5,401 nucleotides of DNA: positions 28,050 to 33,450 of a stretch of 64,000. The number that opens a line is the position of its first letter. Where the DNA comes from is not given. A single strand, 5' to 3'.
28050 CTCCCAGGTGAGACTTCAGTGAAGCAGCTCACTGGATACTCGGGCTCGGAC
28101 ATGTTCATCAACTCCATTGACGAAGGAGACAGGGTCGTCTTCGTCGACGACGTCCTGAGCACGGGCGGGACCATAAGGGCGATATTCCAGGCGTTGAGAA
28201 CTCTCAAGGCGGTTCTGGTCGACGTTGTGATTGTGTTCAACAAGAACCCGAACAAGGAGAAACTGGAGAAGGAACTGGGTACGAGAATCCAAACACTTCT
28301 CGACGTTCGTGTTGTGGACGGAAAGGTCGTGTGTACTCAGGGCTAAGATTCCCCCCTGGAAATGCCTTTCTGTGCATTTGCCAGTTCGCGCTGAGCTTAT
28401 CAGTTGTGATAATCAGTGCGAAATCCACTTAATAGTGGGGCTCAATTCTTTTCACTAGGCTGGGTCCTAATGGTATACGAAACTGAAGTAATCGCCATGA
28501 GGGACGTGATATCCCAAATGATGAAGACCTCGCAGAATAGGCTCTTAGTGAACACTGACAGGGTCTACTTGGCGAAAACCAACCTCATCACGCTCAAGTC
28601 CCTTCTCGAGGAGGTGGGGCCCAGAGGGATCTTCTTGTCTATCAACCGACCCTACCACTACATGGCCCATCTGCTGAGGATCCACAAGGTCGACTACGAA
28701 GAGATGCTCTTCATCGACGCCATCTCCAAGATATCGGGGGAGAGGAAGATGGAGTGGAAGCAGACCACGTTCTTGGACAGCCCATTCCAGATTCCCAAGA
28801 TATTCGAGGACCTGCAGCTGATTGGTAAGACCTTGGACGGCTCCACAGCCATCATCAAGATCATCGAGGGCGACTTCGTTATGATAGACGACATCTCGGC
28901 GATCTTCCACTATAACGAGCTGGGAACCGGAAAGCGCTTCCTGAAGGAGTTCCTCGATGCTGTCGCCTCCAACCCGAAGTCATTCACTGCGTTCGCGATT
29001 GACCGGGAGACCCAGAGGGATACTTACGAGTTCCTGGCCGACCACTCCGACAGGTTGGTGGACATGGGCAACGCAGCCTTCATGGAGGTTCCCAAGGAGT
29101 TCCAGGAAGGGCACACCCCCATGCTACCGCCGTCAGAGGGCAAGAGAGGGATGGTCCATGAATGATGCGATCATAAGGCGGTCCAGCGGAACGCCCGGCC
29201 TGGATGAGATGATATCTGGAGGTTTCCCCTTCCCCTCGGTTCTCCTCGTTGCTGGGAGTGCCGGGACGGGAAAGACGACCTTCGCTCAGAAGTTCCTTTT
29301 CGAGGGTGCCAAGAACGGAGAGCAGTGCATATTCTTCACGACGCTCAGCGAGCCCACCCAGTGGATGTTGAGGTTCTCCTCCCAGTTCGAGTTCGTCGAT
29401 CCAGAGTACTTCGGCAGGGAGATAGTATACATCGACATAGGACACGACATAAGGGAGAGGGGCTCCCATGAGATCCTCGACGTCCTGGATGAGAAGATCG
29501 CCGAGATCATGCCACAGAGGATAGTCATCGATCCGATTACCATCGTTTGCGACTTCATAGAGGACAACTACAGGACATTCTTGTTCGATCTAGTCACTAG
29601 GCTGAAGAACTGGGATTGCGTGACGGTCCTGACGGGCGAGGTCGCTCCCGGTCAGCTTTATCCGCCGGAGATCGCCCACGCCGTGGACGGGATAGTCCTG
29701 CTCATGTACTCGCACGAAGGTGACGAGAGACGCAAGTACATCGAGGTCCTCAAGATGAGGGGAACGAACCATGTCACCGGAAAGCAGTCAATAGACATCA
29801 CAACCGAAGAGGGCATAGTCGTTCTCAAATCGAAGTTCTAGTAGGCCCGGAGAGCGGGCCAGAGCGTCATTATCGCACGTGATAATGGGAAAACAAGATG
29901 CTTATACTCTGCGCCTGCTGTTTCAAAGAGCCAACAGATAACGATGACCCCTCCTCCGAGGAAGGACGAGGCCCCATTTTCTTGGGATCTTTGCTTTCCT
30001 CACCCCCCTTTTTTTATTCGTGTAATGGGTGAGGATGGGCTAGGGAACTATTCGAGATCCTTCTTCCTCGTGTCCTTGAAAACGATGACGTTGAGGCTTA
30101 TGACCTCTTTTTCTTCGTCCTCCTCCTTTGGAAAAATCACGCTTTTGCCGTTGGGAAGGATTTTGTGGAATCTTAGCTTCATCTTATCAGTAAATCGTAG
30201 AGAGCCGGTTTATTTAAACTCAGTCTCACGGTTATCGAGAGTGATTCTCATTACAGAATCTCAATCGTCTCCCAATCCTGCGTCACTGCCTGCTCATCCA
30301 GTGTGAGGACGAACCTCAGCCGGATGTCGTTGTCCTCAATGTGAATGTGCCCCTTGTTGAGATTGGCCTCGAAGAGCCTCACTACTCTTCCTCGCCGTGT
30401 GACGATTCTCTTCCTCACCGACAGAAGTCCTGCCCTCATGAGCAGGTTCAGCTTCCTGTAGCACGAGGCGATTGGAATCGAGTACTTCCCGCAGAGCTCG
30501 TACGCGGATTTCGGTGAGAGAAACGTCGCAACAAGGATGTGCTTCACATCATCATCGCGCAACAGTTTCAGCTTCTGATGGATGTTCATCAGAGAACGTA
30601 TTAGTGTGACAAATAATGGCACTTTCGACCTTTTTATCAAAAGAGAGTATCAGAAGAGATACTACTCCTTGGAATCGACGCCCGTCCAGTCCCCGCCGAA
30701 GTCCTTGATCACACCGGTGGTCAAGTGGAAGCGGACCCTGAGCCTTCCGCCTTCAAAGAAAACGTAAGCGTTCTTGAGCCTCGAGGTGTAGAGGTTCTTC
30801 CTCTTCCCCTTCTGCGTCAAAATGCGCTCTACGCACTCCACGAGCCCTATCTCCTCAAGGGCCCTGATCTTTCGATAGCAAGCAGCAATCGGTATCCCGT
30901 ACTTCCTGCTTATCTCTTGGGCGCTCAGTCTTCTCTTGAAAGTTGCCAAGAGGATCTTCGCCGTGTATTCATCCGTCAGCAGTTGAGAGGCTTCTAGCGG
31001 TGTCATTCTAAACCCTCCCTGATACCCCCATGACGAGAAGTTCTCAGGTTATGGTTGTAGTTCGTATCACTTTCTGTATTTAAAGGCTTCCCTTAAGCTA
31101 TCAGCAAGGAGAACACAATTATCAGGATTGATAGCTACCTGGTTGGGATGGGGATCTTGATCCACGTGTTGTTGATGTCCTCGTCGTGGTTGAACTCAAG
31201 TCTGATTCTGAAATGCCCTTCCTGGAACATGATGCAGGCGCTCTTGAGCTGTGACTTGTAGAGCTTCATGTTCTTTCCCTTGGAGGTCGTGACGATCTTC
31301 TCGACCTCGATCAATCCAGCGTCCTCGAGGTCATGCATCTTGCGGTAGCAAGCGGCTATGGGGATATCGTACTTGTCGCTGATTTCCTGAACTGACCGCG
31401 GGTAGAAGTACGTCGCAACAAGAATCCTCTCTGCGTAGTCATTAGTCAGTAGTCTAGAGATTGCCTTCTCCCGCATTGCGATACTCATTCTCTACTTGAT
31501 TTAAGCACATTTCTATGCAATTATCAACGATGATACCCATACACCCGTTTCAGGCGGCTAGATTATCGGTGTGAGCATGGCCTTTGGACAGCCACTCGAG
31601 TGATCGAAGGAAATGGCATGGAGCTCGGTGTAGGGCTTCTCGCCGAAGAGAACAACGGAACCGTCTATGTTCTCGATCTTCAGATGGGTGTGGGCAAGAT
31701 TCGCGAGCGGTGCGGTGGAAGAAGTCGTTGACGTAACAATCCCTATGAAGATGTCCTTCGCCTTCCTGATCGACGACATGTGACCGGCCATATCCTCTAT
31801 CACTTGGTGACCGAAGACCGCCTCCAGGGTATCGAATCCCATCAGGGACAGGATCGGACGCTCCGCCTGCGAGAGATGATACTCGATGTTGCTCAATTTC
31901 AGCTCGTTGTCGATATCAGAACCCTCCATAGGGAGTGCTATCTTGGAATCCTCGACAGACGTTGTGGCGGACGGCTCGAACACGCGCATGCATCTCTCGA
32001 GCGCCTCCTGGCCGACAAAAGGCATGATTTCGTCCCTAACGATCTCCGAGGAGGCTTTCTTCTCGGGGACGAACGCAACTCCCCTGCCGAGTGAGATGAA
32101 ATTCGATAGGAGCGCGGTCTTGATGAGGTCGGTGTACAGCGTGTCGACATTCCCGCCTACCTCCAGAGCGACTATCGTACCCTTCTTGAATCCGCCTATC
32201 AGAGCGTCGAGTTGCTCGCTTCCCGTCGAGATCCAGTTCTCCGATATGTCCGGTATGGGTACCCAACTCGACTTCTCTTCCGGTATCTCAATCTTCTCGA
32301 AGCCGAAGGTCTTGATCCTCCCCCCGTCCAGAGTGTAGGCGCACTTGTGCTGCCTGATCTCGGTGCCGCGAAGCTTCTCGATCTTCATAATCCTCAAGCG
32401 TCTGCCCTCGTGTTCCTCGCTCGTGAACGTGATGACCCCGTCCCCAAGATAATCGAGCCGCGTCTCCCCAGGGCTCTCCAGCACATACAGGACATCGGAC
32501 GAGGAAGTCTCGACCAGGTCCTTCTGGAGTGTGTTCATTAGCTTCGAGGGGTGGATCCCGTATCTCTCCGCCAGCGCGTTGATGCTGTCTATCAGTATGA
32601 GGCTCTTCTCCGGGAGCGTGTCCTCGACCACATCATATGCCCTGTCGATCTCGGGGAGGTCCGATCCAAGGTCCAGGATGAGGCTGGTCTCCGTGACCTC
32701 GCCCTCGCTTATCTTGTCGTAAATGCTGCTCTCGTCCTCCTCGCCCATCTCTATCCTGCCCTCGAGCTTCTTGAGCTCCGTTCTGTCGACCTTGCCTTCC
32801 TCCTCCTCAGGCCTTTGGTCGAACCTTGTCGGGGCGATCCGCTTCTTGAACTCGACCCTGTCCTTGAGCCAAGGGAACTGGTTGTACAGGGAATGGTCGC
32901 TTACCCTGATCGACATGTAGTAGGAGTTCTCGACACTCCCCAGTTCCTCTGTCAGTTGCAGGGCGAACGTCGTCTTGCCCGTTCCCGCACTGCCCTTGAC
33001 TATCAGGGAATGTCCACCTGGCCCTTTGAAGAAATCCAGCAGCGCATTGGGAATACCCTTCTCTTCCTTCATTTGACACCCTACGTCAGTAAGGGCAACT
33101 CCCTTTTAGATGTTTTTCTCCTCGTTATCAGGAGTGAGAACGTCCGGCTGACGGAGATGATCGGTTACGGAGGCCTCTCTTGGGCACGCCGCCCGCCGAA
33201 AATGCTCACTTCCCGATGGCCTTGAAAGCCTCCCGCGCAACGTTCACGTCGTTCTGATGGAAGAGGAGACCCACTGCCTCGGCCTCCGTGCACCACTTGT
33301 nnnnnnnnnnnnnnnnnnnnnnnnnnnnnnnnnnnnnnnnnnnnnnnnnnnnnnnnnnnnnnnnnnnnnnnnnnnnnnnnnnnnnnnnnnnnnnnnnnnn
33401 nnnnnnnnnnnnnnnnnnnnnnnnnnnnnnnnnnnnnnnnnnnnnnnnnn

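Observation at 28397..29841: Split KaiC-like system: P-loop-less DUF835-like gene overlapping an active single-domain KaiC-like gene, behind a palindromic operator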

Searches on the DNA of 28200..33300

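Call 47: search_rna_families(source=window, start=28200, end=33300, threshold=evalue, max_evalue=1)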
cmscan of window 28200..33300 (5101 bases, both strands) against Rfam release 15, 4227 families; matches with E-value up to 1: 0.
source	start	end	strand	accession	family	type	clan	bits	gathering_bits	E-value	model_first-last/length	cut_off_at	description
